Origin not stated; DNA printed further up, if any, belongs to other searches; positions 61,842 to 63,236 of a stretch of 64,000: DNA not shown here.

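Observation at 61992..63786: Stand-alone CphA-type ATP-grasp ligase overlapping a PlsC-family acyltransferase: candidate amino-acid/peptide-lipid or cyanophycin-like system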

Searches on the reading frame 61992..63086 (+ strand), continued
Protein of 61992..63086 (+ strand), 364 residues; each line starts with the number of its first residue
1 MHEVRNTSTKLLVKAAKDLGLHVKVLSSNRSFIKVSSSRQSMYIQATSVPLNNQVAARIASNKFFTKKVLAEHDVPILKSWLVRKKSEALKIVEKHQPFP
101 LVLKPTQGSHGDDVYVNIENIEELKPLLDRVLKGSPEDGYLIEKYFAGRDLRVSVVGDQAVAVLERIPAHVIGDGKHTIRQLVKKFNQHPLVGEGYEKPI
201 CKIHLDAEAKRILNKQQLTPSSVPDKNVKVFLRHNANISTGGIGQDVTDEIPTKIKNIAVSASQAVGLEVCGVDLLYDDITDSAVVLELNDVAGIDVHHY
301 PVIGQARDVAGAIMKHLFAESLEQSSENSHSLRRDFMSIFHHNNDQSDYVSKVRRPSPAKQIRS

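Call 15: search_solved_structures(query=window:61992-63086:+, max_evalue=0.00001, show_alignments=2)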
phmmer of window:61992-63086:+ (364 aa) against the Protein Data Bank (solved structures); distinct sequences matched with E-value up to 0.00001: 18.
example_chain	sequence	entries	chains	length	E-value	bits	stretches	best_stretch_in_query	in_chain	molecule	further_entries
7wac_A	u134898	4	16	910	5.9e-52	180.2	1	7-321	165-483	Cyanophycin synthase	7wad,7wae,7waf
7lgm_A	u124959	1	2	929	3.3e-46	161.3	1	11-321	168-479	Cyanophycin synthase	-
7lgn_A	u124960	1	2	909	3.3e-45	158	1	10-319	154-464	Cyanophycin synthase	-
7lg5_A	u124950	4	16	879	2.7e-42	148.5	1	25-319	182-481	Cyanophycin synthase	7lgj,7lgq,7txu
7txv_A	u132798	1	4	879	2.7e-42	148.5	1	25-319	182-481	Cyanophycin synthase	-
3ln7_A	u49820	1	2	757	1.5e-39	139.5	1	8-320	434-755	Glutathione biosynthesis bifunctional protein gshAB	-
3ln6_A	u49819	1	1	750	7.7e-38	133.8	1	3-319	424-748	Glutathione biosynthesis bifunctional protein gshAB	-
7ta5_A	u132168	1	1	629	8.4e-34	120.5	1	63-320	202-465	Glutathione synthase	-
8fxh_A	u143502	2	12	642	1.6e-29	106.5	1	39-319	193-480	RimK domain-containing protein ATP-grasp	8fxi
3vpd_A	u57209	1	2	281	6.7e-11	45.3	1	40-172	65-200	Ribosomal protein S6 modification protein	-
1uc8_A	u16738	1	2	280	3.8e-10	42.8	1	40-172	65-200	lysine biosynthesis enzyme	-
1uc9_A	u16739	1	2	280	4.8e-10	42.4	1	40-172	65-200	lysine biosynthesis enzyme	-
7qys_A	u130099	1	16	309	2.3e-07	33.6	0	49-166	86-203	Probable alpha-L-glutamate ligase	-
7qyr_A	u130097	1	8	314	2.6e-07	33.5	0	49-168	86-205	Probable alpha-L-glutamate ligase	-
5zct_A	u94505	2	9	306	3.1e-07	33.2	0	45-167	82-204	Ribosomal protein S6--L-glutamate ligase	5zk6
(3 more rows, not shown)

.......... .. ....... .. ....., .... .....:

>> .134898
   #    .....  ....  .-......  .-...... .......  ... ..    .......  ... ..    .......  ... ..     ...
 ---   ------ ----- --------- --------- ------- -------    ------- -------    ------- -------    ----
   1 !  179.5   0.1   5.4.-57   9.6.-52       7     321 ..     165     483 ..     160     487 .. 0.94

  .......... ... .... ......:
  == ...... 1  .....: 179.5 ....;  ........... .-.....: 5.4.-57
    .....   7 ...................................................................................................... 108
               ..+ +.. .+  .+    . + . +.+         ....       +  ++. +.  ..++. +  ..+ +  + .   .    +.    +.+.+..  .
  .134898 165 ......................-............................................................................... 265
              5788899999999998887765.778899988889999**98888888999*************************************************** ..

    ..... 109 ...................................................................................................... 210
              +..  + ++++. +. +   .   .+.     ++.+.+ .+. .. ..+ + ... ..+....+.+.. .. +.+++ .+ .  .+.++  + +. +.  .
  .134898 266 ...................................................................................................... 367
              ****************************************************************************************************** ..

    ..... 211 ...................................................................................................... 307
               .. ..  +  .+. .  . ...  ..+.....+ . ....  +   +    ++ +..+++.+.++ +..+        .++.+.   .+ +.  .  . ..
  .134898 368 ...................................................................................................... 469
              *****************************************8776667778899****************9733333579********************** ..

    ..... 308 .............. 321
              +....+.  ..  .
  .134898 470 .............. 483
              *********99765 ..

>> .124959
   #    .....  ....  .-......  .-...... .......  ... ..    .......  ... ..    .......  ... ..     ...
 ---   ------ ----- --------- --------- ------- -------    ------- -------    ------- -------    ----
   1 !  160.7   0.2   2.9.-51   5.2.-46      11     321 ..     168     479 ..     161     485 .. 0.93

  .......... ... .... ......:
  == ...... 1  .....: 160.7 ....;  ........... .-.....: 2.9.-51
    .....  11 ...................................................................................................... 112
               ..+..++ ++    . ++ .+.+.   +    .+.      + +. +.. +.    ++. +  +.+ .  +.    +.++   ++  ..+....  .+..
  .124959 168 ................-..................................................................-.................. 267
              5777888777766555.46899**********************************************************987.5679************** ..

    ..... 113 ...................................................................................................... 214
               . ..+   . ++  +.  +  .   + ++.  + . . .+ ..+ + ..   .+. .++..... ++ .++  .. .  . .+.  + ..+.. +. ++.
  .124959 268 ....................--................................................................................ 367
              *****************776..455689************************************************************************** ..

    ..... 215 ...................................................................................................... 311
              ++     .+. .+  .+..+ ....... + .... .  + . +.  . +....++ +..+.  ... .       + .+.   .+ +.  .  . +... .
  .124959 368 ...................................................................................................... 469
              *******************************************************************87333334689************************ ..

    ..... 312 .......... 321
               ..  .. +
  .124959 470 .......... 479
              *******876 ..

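Call 42: search_protein_families(library=pfam, proteins=[L021:2002-2724:+, L021:2832-3314:+, L021:4342-5925:+, L021:5992-6969:+, L021:7026-8204:+, L027:976-2526:-, L001:5451-5693:+, L026:4287-5231:+, L023:2899-3831:+], max_evalue=0.01)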
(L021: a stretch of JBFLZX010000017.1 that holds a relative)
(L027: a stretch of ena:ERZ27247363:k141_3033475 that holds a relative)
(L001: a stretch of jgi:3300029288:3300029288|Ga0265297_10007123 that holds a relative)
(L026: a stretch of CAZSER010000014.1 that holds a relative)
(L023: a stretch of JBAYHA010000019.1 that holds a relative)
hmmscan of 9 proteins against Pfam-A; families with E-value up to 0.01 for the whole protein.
L021:2002-2724:+ (240 aa): 2 families
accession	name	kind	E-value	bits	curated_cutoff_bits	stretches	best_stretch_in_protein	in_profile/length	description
PF01709.26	Transcrip_reg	-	2.3e-50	170.9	27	1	83-238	2-160/160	TACO1/YebC second and third domain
PF20772.2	TACO1_YebC_N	-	3e-28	98.5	36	1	5-76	1-73/73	TACO1/YebC protein N-terminal domain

L021:2832-3314:+ (160 aa): 1 family
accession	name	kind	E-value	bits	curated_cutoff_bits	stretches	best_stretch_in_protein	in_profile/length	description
PF02075.23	RuvC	-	3.8e-51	173.3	22.2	1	3-151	1-148/148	Crossover junction endodeoxyribonuclease RuvC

L021:4342-5925:+ (527 aa): 5 families
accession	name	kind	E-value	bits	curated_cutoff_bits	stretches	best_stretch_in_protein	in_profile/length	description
PF14397.11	ATPgrasp_ST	-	1.2e-72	244.9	31.4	1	40-325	2-277/278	Sugar-transfer associated ATP-grasp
PF08443.16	RimK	-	8.4e-10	39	21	1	269-308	132-170/188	RimK-like ATP-grasp domain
PF02655.19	ATP-grasp_3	-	2.7e-09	37.8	23.2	1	58-135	2-69/160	ATP-grasp domain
PF05618.17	Zn_protease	-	9.1e-05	22.8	27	1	375-504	13-132/138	Putative ATP-dependent zinc protease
PF14305.11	ATPgrasp_TupA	-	0.0052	16.8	25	0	56-120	17-80/241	TupA-like ATPgrasp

L021:5992-6969:+ (325 aa): 6 families
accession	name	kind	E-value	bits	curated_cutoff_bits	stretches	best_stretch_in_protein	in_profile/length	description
PF08443.16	RimK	-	2.7e-16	60.2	21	2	66-167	4-106/188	RimK-like ATP-grasp domain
PF01071.24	GARS_A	-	4.8e-07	30.2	27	1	65-156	2-99/194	Phosphoribosylglycinamide synthetase, ATP-grasp (A) domain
PF07478.18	Dala_Dala_lig_C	-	1.9e-06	28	24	1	87-212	23-140/204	D-ala D-ala ligase C-terminus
PF02655.19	ATP-grasp_3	-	0.0005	20.6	23.2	0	68-292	6-154/160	ATP-grasp domain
PF02222.28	ATP-grasp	-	0.0042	17.2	27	1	73-147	3-77/179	ATP-grasp domain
PF13549.11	ATP-grasp_5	-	0.0056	16.5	27.6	0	69-148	15-99/221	ATP-grasp domain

L021:7026-8204:+ (392 aa): 7 families
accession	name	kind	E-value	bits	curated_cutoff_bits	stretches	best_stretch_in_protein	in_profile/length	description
PF02955.21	GSH-S_ATP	-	2.4e-06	27.5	23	1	95-169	26-104/175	Prokaryotic glutathione synthetase, ATP-grasp domain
PF01071.24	GARS_A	-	3.7e-06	27.4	27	1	66-156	3-98/194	Phosphoribosylglycinamide synthetase, ATP-grasp (A) domain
PF07478.18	Dala_Dala_lig_C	-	0.00018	21.5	24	1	93-160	29-95/204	D-ala D-ala ligase C-terminus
PF02222.28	ATP-grasp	-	0.00028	21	27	1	72-146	2-75/179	ATP-grasp domain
PF14397.11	ATPgrasp_ST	-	0.00037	20.2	31.4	0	49-119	5-79/278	Sugar-transfer associated ATP-grasp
PF08442.15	ATP-grasp_2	-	0.00081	19.5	29.5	1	69-142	7-81/202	ATP-grasp domain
PF02786.22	CPSase_L_D2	-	0.005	16.8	19.8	1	68-148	4-90/211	Carbamoyl-phosphate synthase L chain, ATP binding domain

L027:976-2526:- (516 aa): 0 families

L001:5451-5693:+ (80 aa): 0 families

L026:4287-5231:+ (314 aa): 13 families
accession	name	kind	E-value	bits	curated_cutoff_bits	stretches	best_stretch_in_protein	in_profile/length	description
PF08443.16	RimK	-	4e-53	180.3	21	1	105-296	1-187/188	RimK-like ATP-grasp domain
PF02955.21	GSH-S_ATP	-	4.3e-21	75.6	23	1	122-273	12-160/175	Prokaryotic glutathione synthetase, ATP-grasp domain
PF02655.19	ATP-grasp_3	-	5.9e-12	46.4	23.2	1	105-274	1-155/160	ATP-grasp domain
PF14397.11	ATPgrasp_ST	-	1e-11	45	31.4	2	95-229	9-171/278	Sugar-transfer associated ATP-grasp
PF18030.7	Rimk_N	-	4.2e-08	33.8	26.4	1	21-99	14-91/94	RimK PreATP-grasp domain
PF02222.28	ATP-grasp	-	2.7e-06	27.6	27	1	114-191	2-77/179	ATP-grasp domain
PF07478.18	Dala_Dala_lig_C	-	6e-05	23.1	24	1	136-279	29-179/204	D-ala D-ala ligase C-terminus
PF01071.24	GARS_A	-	0.00047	20.5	27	0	113-191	8-90/194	Phosphoribosylglycinamide synthetase, ATP-grasp (A) domain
PF03133.20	TTL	-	0.00055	19.7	20.1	0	146-191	69-107/292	Tubulin-tyrosine ligase family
PF02786.22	CPSase_L_D2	-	0.00066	19.7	19.8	1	112-195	6-94/211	Carbamoyl-phosphate synthase L chain, ATP binding domain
PF14243.11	R2K_3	-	0.00071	20.2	26.3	1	168-274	59-150/169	ATP-grasp domain, R2K clade family 3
PF14398.11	ATPgrasp_YheCD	-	0.0017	18.1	26.8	0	107-167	11-72/255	YheC/D like ATP-grasp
PF08442.15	ATP-grasp_2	-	0.0025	17.9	29.5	1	112-177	8-77/202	ATP-grasp domain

L023:2899-3831:+ (310 aa): 12 families
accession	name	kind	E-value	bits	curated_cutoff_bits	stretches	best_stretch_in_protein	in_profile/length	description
PF08443.16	RimK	-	5.1e-53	179.9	21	1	105-296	1-187/188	RimK-like ATP-grasp domain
PF02955.21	GSH-S_ATP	-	6.1e-22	78.3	23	1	122-273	12-160/175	Prokaryotic glutathione synthetase, ATP-grasp domain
PF14397.11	ATPgrasp_ST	-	1.9e-12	47.4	31.4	2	96-193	10-123/278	Sugar-transfer associated ATP-grasp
PF02655.19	ATP-grasp_3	-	6.1e-11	43.1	23.2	1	105-274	1-155/160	ATP-grasp domain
PF18030.7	Rimk_N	-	8.6e-08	32.8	26.4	1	26-99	19-91/94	RimK PreATP-grasp domain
PF02222.28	ATP-grasp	-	1.7e-07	31.5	27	1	114-191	2-77/179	ATP-grasp domain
PF01071.24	GARS_A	-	6.9e-05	23.2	27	1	113-191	8-90/194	Phosphoribosylglycinamide synthetase, ATP-grasp (A) domain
PF02786.22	CPSase_L_D2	-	9.1e-05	22.5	19.8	1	110-194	4-93/211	Carbamoyl-phosphate synthase L chain, ATP binding domain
PF07478.18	Dala_Dala_lig_C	-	0.00015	21.8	24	1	127-278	20-178/204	D-ala D-ala ligase C-terminus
PF14398.11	ATPgrasp_YheCD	-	0.00016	21.5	26.8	0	107-167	11-72/255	YheC/D like ATP-grasp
PF03133.20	TTL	-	0.00021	21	20.1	0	144-191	67-107/292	Tubulin-tyrosine ligase family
PF08442.15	ATP-grasp_2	-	0.001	19.2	29.5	1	112-176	8-76/202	ATP-grasp domain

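Call 45: predict_structure(alignment_id=A1)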
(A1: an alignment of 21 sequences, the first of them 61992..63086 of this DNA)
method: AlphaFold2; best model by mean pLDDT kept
length: 364 residues; sequences in the alignment: 21
mean_pLDDT: 81.4   pTM: 0.79
mean pLDDT of the five models: 81.4, 80.4, 78.1, 77.7, 74.8
residues with pLDDT >= 90: 200; 70-90: 78; 50-70: 35; < 50: 51
segments of 3 or more residues with pLDDT < 50: 194-200, 297-299, 301-304, 329-364
pLDDT, mean of each block of 10 residues (from residue 1): 77 92 93 94 87 89 93 96 95 96 84 86 94 79 92 93 86 96 86 50 84 95 96 72 77 97 95 93 93 58 64 93 60 42 35 35 37
secondary structure, 60 per line:
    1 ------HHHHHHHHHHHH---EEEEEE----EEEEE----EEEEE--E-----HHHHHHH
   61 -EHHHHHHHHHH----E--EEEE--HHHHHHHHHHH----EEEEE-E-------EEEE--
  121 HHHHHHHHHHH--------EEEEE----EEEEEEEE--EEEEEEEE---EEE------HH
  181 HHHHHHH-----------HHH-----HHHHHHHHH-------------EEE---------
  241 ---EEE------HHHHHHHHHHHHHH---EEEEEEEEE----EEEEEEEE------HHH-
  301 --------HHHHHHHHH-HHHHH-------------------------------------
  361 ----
elements in order: H7-18 E22-27 E32-36 E41-45 H54-60 H63-72 E80-83 H86-96 E101-105 E115-118 H121-131 E140-144 E149-156 E159-166 E170-172 H179-187 H207-215 E229-231 E244-246 H253-266 E270-278 E283-290 H309-317 H319-323

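Call 48: find_encoding_contigs(protein=P0003, flank=5000, max_places=2)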
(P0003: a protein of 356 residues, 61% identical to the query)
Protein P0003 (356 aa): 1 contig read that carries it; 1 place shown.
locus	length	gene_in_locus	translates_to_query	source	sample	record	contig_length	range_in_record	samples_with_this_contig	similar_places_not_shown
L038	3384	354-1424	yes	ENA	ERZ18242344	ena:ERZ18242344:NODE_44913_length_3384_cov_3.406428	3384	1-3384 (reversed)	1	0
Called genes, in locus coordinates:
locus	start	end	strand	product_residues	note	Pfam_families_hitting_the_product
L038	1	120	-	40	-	?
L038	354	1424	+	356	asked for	PF14397:ATPgrasp_ST (faint), PF01071:GARS_A (weak), PF02655:ATP-grasp_3 (weak), PF02955:GSH-S_ATP (weak), PF08443:RimK, PF07478:Dala_Dala_lig_C (faint)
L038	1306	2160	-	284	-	-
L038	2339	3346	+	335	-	PF01300:Sua5_yciO_yrdC, PF03481:Sua5_C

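Call 49: find_encoding_contigs(protein=P0007, flank=6000, max_places=2)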
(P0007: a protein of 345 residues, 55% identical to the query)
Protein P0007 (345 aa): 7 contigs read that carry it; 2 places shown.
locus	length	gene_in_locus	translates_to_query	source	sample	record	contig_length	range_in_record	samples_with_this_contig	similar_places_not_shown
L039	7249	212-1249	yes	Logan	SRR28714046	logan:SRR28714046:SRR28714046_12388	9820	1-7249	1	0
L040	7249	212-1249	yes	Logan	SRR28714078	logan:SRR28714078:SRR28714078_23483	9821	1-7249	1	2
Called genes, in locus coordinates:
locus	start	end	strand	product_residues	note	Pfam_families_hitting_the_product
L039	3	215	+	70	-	?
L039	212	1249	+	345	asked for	PF14397:ATPgrasp_ST (weak), PF01071:GARS_A (weak), PF02655:ATP-grasp_3, PF08443:RimK, PF02222:ATP-grasp (weak), PF02955:GSH-S_ATP (weak), PF07478:Dala_Dala_lig_C (faint)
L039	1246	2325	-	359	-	-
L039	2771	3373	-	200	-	PF01725:Ham1p_like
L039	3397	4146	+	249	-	PF01553:Acyltransferase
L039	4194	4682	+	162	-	-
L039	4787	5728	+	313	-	PF01300:Sua5_yciO_yrdC, PF03481:Sua5_C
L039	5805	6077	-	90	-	-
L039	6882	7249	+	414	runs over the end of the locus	PF07690:MFS_1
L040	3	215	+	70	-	?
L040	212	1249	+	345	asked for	PF14397:ATPgrasp_ST (weak), PF01071:GARS_A (weak), PF02655:ATP-grasp_3, PF08443:RimK, PF02222:ATP-grasp (weak), PF02955:GSH-S_ATP (weak), PF07478:Dala_Dala_lig_C (faint)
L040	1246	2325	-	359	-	-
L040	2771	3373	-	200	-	PF01725:Ham1p_like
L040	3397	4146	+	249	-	PF01553:Acyltransferase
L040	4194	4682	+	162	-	-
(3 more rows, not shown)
